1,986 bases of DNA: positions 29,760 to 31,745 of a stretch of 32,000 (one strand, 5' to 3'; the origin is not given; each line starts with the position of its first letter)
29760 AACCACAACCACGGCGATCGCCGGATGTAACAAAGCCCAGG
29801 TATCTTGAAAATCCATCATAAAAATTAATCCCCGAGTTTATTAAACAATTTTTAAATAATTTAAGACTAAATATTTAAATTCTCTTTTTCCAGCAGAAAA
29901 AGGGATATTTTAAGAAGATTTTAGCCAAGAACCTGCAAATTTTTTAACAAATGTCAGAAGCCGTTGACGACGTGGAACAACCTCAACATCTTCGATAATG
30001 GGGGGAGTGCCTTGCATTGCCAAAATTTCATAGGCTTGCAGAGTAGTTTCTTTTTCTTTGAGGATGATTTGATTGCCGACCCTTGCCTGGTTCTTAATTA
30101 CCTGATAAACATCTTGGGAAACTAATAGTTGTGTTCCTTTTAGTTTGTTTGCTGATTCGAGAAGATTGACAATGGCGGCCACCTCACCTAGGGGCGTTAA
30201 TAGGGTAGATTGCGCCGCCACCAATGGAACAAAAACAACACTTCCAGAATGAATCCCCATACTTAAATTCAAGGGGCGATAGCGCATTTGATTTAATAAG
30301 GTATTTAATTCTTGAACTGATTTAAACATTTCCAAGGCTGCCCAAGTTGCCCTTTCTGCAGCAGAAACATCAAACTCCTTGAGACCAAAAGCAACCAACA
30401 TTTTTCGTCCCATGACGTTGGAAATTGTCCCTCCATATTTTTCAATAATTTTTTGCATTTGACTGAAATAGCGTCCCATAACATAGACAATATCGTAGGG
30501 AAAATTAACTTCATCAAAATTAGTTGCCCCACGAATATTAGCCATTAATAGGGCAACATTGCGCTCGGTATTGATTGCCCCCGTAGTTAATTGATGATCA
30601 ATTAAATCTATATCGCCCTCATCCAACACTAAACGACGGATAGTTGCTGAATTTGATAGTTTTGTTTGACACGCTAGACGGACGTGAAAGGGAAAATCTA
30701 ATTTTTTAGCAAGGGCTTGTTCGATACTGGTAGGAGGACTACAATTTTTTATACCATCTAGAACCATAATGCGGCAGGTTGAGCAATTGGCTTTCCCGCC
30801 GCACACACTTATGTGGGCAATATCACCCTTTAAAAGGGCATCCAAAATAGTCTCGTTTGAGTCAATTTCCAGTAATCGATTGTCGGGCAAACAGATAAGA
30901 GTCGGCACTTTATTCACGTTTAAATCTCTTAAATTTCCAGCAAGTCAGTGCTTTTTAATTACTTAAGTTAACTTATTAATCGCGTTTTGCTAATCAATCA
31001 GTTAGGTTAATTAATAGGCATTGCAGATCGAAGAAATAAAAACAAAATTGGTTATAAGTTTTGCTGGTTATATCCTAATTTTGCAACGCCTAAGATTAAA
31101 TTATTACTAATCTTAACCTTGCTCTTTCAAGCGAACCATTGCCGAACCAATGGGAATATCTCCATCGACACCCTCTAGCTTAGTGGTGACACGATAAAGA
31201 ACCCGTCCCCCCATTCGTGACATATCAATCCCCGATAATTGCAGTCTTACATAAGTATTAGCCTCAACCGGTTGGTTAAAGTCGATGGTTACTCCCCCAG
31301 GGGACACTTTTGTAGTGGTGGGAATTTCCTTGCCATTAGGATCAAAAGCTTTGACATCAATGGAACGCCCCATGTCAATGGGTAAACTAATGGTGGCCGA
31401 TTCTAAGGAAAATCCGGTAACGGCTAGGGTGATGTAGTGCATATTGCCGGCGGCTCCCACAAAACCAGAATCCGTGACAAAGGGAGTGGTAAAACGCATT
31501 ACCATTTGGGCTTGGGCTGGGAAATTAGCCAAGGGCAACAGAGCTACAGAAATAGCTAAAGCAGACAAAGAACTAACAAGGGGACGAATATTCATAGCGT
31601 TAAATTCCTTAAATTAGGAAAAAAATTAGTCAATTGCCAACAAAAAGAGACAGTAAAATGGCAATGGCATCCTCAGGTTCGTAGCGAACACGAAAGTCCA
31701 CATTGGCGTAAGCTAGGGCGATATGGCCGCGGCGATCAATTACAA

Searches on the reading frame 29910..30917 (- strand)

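Call 78: search_protein_families(library=pfam, proteins=[window:29910-30917:-], max_evalue=0.001)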
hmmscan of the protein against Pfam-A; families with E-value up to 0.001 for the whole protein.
window:29910-30917:- (335 aa): 2 families
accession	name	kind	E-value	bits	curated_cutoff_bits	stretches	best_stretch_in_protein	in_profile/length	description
PF00211.25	Guanylate_cyc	-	2.1e-11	44.2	21.9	1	118-278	6-160/183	Adenylate and Guanylate cyclase catalytic domain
PF00111.32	Fer2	-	1.3e-09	38.3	21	1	15-87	9-76/77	2Fe-2S iron-sulfur cluster binding domain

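Call 79: search_protein_families(library=padloc, proteins=[window:29910-30917:-], max_evalue=0.00001)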
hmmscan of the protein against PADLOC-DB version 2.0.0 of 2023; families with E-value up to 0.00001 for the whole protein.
window:29910-30917:- (335 aa): 2 families
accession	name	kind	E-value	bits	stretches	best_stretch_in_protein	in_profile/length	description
PDLC02367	PycC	-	3e-10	37.9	1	108-283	33-201/226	-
PDLC00734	PycC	-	3.8e-07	27.5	1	67-280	133-350/374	Pycsar cyclase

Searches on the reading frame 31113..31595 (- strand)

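Call 78: search_protein_families(library=pfam, proteins=[window:31113-31595:-], max_evalue=0.001)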
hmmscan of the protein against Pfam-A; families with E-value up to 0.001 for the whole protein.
window:31113-31595:- (160 aa): 1 family
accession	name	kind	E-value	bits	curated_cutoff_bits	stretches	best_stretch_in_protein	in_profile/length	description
PF10989.13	DUF2808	-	0.00084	19.8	25.3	1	80-139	61-128/146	Protein of unknown function (DUF2808)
